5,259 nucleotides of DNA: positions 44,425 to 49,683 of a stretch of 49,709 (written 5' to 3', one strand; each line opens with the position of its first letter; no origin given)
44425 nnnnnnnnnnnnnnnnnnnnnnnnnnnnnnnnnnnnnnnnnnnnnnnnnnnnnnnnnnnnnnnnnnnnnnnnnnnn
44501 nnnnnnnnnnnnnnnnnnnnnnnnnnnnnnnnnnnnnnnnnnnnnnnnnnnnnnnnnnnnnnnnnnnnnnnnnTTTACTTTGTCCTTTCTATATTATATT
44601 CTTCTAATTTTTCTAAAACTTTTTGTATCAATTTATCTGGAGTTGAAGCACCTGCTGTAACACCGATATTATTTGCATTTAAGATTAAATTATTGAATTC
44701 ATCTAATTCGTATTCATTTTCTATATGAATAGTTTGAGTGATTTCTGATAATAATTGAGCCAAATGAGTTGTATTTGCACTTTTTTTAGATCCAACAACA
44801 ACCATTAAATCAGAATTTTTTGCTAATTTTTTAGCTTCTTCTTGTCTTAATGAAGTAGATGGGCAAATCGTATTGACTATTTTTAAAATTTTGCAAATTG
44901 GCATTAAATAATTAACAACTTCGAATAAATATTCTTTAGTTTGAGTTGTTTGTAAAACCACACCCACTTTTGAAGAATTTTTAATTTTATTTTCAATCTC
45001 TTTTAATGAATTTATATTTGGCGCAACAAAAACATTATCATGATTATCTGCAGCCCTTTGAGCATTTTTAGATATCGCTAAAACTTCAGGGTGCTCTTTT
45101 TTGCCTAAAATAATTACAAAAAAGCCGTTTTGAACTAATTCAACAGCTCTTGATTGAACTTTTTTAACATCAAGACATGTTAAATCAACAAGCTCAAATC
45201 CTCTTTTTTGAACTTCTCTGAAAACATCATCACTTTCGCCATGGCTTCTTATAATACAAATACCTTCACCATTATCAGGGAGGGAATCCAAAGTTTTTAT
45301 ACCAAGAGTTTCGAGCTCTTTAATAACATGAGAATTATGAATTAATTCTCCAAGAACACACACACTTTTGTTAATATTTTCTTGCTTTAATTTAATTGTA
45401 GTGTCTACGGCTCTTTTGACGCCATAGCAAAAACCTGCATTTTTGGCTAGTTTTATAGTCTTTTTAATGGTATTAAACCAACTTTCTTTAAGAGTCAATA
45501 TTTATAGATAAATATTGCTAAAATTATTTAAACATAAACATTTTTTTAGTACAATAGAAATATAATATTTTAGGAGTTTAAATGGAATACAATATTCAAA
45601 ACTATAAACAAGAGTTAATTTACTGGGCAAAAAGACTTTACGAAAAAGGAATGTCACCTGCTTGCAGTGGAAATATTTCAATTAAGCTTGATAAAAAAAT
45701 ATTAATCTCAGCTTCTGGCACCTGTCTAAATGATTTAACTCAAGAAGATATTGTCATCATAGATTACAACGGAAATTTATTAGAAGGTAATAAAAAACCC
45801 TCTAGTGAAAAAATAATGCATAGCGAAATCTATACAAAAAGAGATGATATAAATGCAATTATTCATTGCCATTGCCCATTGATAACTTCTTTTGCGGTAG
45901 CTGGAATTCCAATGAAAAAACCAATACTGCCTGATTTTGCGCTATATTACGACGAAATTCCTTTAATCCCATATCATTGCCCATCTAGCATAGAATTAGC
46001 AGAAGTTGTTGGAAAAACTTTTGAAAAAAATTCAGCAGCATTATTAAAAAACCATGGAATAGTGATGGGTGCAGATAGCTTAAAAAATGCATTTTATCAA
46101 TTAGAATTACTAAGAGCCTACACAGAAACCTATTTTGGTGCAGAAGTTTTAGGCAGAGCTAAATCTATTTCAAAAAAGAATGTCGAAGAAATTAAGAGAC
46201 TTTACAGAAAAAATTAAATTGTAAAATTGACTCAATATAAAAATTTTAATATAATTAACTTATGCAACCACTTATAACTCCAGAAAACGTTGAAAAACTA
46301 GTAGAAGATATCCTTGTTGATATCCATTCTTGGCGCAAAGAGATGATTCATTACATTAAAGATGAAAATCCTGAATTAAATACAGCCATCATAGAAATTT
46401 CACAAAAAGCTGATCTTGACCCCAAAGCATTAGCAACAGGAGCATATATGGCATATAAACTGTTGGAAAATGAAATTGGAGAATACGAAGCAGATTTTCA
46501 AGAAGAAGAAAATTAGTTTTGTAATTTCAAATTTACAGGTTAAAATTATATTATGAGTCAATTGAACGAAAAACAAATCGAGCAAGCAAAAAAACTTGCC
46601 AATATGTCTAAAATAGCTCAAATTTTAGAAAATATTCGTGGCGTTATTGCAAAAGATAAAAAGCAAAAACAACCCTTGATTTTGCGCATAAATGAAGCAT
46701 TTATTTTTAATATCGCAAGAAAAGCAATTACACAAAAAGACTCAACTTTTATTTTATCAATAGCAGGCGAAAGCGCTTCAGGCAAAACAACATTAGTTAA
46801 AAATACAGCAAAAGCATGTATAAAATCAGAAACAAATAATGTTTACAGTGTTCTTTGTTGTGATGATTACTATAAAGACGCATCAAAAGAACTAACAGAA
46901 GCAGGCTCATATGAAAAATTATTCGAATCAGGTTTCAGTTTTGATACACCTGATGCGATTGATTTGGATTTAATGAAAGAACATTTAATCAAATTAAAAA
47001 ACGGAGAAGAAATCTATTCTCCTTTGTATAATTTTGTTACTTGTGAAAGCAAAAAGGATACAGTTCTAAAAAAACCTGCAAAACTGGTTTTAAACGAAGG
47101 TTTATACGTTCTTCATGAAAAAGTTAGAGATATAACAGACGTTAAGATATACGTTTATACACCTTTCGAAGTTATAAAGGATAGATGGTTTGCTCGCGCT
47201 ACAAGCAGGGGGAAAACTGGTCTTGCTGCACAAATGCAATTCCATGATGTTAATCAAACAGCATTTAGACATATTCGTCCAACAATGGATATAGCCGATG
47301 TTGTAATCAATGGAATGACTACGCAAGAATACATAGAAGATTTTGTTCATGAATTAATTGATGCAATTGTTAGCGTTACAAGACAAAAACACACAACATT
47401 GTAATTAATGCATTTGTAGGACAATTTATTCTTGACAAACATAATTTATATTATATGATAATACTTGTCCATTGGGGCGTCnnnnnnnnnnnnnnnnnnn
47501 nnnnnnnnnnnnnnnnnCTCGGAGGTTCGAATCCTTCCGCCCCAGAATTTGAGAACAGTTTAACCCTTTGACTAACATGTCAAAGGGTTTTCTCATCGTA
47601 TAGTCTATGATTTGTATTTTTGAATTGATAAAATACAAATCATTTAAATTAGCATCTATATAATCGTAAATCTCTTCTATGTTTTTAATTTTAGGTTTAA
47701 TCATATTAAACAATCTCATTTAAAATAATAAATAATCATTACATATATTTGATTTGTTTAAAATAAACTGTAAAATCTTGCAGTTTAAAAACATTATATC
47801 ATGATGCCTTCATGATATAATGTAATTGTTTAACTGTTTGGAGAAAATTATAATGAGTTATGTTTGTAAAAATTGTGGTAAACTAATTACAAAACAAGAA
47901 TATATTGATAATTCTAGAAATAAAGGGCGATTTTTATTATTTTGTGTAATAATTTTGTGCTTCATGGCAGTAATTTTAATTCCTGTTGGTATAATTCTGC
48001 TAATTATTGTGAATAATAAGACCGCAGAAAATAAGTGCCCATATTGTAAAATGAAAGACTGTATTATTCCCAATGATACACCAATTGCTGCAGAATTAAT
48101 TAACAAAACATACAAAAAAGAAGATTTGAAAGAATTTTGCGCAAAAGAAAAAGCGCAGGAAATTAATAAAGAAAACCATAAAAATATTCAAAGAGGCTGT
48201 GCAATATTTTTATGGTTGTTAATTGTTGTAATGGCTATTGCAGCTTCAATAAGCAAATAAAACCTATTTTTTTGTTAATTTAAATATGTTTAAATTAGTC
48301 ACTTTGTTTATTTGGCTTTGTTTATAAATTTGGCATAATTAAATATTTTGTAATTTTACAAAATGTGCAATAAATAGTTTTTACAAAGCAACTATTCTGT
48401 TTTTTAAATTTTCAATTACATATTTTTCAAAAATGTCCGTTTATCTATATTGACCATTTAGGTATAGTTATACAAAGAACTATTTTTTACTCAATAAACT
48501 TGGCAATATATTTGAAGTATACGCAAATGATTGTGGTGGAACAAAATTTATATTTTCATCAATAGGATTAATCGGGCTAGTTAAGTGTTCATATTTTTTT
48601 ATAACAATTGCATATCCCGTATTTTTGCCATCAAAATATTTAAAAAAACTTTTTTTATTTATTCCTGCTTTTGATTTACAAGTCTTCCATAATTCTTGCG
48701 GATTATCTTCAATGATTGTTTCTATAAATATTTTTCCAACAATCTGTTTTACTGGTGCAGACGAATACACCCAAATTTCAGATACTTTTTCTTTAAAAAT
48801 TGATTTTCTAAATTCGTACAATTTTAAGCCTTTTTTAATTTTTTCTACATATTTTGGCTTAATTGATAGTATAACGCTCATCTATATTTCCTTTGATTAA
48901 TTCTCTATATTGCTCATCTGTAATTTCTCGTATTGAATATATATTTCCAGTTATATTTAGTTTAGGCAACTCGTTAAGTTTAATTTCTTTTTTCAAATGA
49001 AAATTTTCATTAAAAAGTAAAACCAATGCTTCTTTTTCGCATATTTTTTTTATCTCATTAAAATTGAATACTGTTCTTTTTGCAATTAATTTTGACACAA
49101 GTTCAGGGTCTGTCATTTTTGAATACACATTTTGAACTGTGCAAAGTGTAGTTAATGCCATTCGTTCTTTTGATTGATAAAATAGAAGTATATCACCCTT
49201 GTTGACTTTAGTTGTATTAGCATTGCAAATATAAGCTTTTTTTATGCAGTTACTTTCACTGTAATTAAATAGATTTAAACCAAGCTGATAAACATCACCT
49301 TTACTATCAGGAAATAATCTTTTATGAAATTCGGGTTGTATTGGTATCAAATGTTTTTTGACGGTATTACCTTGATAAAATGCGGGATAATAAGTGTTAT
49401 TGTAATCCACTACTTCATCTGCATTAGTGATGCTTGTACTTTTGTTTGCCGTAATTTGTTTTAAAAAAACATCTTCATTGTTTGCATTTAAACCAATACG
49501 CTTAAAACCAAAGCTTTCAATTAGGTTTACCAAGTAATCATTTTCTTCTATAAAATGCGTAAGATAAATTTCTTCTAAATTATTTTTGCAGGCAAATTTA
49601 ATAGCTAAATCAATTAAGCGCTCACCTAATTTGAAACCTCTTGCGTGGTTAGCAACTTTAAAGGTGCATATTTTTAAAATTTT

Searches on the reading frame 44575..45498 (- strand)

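Call 90: search_protein_families(library=pfam, proteins=[window:44575-45498:-], max_evalue=0.001)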
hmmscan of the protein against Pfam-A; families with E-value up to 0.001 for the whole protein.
window:44575-45498:- (307 aa): 1 family
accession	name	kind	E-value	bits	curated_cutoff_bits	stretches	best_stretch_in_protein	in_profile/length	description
PF02401.23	LYTB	-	7e-76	255.5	24.5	1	15-299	1-267/267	LytB protein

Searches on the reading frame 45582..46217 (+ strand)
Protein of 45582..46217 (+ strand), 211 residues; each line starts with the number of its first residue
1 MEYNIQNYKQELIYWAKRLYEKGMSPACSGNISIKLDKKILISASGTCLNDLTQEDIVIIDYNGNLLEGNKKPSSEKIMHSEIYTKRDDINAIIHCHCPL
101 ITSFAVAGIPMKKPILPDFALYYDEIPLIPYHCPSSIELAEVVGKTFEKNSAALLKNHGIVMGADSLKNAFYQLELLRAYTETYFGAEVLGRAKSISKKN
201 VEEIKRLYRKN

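Call 90: search_protein_families(library=pfam, proteins=[window:45582-46217:+], max_evalue=0.001)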
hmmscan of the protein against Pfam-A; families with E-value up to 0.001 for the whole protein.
window:45582-46217:+ (211 aa): 1 family
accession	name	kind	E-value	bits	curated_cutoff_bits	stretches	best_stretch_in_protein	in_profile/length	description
PF00596.27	Aldolase_II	-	7.4e-44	150.3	22.2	1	10-184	1-182/183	Class II Aldolase and Adducin N-terminal domain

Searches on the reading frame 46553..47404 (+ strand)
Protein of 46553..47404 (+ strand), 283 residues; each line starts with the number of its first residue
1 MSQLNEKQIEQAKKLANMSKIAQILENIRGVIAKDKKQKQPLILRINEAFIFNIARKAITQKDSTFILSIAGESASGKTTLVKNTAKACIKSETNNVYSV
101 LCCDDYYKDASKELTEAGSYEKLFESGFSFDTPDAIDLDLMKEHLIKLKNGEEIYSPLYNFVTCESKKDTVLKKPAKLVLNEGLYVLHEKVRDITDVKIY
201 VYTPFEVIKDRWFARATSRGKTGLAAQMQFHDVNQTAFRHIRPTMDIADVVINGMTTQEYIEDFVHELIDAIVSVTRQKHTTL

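Call 90: search_protein_families(library=pfam, proteins=[window:46553-47404:+], max_evalue=0.001)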
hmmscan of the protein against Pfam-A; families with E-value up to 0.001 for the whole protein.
window:46553-47404:+ (283 aa): 1 family
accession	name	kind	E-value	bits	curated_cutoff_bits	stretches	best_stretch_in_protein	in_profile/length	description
PF00485.24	PRK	-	3.1e-27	96.1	22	1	67-258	1-193/196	Phosphoribulokinase / Uridine kinase family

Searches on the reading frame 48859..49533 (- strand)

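Call 90: search_protein_families(library=pfam, proteins=[window:48859-49533:-], max_evalue=0.001)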
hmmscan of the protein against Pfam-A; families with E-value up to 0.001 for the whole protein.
window:48859-49533:- (224 aa): 1 family
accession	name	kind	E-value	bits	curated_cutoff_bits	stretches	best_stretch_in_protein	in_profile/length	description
PF01878.24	EVE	-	0.00018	21.9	23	1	105-213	34-143/145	EVE domain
